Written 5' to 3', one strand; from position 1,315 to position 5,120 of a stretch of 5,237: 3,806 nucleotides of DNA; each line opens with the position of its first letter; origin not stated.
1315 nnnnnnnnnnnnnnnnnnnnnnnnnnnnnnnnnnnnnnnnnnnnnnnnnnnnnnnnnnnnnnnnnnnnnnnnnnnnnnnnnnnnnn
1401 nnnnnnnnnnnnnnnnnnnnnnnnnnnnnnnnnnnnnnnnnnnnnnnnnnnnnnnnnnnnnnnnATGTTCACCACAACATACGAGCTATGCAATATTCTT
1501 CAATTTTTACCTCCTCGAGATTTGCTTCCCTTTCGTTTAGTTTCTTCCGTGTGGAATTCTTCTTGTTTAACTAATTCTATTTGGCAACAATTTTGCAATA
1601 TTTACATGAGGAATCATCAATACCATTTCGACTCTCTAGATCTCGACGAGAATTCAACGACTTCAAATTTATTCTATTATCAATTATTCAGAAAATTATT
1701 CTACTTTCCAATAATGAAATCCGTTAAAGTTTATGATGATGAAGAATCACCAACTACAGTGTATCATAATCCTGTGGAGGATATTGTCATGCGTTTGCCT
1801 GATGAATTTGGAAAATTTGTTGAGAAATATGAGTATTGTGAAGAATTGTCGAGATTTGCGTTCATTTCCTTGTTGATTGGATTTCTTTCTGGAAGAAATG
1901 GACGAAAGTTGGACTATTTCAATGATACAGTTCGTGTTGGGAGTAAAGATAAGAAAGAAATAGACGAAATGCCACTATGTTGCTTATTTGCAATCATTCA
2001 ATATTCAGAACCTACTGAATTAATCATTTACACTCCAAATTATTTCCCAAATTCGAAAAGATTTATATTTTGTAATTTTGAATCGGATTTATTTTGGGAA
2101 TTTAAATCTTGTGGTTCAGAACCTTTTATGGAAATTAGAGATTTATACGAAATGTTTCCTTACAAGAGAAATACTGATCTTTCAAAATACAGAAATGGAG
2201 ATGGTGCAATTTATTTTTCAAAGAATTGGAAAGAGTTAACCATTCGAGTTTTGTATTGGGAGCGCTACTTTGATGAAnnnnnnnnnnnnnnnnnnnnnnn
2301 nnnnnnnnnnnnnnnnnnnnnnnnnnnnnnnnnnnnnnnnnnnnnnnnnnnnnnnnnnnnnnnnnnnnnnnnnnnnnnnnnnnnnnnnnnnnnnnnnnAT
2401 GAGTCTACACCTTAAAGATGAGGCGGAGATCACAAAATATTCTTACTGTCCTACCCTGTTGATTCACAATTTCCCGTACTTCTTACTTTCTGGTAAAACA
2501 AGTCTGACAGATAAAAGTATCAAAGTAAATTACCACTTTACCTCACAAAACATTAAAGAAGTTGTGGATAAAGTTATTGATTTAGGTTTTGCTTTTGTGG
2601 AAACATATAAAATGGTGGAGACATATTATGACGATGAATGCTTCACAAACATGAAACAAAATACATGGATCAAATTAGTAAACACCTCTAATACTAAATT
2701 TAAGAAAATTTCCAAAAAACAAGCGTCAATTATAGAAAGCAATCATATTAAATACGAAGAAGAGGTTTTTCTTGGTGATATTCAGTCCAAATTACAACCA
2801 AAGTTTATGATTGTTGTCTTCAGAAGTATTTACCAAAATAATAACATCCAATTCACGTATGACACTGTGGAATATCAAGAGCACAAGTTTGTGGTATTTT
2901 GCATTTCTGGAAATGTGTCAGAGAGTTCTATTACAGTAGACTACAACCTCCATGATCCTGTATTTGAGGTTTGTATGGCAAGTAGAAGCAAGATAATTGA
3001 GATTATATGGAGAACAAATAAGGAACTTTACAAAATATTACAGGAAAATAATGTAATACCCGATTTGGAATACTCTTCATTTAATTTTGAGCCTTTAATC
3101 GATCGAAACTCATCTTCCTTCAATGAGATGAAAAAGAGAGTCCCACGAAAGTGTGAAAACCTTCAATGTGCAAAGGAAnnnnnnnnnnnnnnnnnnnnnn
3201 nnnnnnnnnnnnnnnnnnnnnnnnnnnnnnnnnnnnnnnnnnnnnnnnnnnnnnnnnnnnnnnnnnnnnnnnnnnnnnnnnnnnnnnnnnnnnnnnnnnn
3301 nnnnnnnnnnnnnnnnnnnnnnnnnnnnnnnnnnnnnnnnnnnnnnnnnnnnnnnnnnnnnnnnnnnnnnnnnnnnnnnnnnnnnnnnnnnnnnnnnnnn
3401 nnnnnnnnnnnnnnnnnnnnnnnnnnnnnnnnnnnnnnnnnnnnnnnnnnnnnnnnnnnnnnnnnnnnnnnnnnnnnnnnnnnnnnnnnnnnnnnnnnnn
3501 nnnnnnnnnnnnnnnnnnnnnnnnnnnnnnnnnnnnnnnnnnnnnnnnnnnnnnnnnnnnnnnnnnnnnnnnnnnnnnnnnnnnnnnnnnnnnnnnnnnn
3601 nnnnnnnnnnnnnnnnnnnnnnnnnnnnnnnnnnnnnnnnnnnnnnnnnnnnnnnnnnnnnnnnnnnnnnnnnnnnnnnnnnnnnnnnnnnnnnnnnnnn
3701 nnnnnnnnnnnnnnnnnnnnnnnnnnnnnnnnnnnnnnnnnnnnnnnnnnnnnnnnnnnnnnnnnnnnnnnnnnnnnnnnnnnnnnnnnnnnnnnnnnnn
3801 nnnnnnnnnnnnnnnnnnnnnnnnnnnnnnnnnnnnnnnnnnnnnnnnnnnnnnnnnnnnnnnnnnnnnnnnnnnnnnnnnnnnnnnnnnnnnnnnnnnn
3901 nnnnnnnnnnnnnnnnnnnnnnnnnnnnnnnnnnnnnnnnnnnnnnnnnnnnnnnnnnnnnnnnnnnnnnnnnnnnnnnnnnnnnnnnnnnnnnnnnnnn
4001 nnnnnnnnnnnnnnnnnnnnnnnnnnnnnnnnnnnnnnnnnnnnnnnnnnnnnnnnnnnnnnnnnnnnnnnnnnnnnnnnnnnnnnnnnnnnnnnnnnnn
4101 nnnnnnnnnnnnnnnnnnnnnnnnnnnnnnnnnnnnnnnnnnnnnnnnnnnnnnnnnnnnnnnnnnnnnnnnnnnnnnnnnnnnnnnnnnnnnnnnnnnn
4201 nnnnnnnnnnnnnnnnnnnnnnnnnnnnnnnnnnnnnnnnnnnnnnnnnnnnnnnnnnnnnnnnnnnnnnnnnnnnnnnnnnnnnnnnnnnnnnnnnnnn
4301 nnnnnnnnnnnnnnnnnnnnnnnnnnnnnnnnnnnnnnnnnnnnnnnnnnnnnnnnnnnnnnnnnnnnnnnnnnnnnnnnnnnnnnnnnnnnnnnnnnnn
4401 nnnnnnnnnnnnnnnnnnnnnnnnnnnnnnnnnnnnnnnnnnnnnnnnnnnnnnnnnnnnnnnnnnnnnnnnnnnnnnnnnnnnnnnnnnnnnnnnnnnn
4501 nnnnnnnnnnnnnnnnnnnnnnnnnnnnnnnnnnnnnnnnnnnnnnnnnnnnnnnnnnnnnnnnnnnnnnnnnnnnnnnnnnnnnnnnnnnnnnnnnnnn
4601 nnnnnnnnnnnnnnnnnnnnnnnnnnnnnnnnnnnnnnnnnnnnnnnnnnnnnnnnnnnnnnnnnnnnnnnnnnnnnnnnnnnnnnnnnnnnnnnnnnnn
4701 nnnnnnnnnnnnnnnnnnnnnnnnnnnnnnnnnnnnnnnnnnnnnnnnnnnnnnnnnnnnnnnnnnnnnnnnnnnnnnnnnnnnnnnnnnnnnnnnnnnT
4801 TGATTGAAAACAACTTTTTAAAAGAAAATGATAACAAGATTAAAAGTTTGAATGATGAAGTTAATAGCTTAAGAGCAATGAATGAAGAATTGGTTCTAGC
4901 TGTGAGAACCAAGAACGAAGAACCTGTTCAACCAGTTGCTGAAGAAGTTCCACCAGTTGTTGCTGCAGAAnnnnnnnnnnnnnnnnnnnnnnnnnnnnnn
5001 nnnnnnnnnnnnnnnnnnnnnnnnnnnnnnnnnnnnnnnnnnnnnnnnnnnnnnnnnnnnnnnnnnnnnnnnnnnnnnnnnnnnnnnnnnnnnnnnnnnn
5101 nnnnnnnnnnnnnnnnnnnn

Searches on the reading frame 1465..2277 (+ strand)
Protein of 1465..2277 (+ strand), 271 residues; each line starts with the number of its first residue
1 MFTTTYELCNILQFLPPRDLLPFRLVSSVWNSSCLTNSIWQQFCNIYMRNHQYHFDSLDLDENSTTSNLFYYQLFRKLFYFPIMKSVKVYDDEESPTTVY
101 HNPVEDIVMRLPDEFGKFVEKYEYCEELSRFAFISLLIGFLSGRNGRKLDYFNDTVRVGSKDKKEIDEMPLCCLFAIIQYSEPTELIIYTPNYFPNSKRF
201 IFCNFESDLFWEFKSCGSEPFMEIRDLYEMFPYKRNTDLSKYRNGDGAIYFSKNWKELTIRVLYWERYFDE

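Call 4: search_protein_families(library=pfam, proteins=[window:1465-2277:+], max_evalue=0.1)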
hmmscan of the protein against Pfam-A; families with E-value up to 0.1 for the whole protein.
window:1465-2277:+ (271 aa): 2 families
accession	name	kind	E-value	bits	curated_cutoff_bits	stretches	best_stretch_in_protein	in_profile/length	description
PF12937.12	F-box-like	-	2.5e-07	30.8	24.3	1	8-45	9-46/47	F-box-like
PF00646.38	F-box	-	2.1e-05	24.7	20.5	1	8-41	9-42/43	F-box domain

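Call 5: find_encoding_contigs(protein=window:1465-2277:+, flank=10000, max_places=6)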
Protein window:1465-2277:+ (271 aa): no gene with exactly this product is on record in the collection.

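Call 21: find_homologous_proteins(query=window:1465-2277:+)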
Query window:1465-2277:+ (271 aa): 1 proteins with E <= 0.001 among 146 candidates.
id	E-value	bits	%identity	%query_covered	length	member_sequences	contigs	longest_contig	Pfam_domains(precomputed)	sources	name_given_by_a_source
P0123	1.4e-124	433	100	69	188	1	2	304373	-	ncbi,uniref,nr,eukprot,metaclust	ncbi:predicted protein [Naegleria gruberi]|uniref:Predicted protein n=1 Tax=Naegleria gruberi TaxID=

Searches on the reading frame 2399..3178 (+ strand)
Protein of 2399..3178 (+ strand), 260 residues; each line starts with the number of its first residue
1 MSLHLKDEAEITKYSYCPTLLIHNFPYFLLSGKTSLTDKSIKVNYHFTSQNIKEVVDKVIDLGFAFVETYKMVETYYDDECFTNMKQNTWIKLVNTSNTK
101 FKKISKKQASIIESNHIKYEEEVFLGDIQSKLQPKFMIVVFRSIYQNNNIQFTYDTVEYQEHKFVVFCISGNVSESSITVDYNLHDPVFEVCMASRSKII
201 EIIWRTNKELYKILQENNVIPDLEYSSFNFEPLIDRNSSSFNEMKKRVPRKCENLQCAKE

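Call 4: search_protein_families(library=pfam, proteins=[window:2399-3178:+], max_evalue=0.1)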
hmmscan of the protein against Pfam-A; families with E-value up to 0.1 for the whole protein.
window:2399-3178:+ (260 aa): 1 family
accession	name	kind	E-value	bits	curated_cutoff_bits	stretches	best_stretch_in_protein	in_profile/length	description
PF12781.13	AAA_9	-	0.029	13.9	27.4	1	86-168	36-121/222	ATP-binding dynein motor region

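Call 6: find_encoding_contigs(protein=window:2399-3178:+, flank=10000, max_places=6)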
Protein window:2399-3178:+ (260 aa): no gene with exactly this product is on record in the collection.

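Call 8: find_homologous_proteins(query=window:2399-3178:+)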
Query window:2399-3178:+ (260 aa): 2 proteins with E <= 0.001 among 315 candidates.
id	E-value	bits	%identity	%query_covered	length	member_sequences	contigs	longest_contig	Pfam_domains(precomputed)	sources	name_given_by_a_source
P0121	4.5e-146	503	90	100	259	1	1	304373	-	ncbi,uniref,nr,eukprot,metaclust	ncbi:predicted protein [Naegleria gruberi]|uniref:Predicted protein n=1 Tax=Naegleria gruberi TaxID=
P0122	4.6e-109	382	100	68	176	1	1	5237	-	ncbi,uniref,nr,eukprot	ncbi:predicted protein [Naegleria gruberi]|uniref:Predicted protein n=1 Tax=Naegleria gruberi TaxID=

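Call 9: find_encoding_contigs(protein=P0121, flank=10000, max_places=4)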
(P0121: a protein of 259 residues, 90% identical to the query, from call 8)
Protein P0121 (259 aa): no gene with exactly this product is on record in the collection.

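Call 10: find_encoding_contigs(protein=P0122, flank=10000, max_places=4)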
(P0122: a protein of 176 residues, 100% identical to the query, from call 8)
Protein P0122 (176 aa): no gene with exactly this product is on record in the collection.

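Call 11: list_cluster_members(proteins=[P0121, P0122])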
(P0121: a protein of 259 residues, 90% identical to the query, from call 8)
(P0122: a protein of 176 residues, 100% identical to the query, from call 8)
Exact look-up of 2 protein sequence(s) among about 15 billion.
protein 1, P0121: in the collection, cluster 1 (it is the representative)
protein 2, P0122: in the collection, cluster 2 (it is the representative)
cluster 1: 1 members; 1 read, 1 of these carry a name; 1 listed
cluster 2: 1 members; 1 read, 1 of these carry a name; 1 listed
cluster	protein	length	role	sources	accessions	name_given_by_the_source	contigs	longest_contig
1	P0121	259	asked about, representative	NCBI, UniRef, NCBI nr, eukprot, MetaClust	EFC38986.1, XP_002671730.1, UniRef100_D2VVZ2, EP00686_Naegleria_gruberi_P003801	predicted protein [Naegleria gruberi] | Predicted protein n=1 Tax=Naegleria gruberi TaxID=5762 RepID=D2VVZ2_NAEGR | uncharacterized protein NAEGRDRAFT_73191 [Naegleria gruberi]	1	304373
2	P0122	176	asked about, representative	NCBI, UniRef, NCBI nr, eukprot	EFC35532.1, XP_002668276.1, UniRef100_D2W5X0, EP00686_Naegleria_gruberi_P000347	predicted protein [Naegleria gruberi] | Predicted protein n=1 Tax=Naegleria gruberi TaxID=5762 RepID=D2W5X0_NAEGR | uncharacterized protein NAEGRDRAFT_76814 [Naegleria gruberi]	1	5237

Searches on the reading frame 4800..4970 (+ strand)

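Call 4: search_protein_families(library=pfam, proteins=[window:4800-4970:+], max_evalue=0.1)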
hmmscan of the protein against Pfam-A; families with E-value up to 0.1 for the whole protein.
window:4800-4970:+ (57 aa): 3 families
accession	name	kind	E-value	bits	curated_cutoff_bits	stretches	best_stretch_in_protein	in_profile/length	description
PF18593.6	CdiI_2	-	0.058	14.6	26.7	1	5-48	30-76/91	CdiI immunity protein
PF16331.10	TolA_bind_tri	-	0.086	13.4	30.1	1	9-33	22-46/76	TolA binding protein trimerisation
PF24624.1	Int_N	-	0.089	14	27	1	10-46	60-96/100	Phage integrase, N-terminal domain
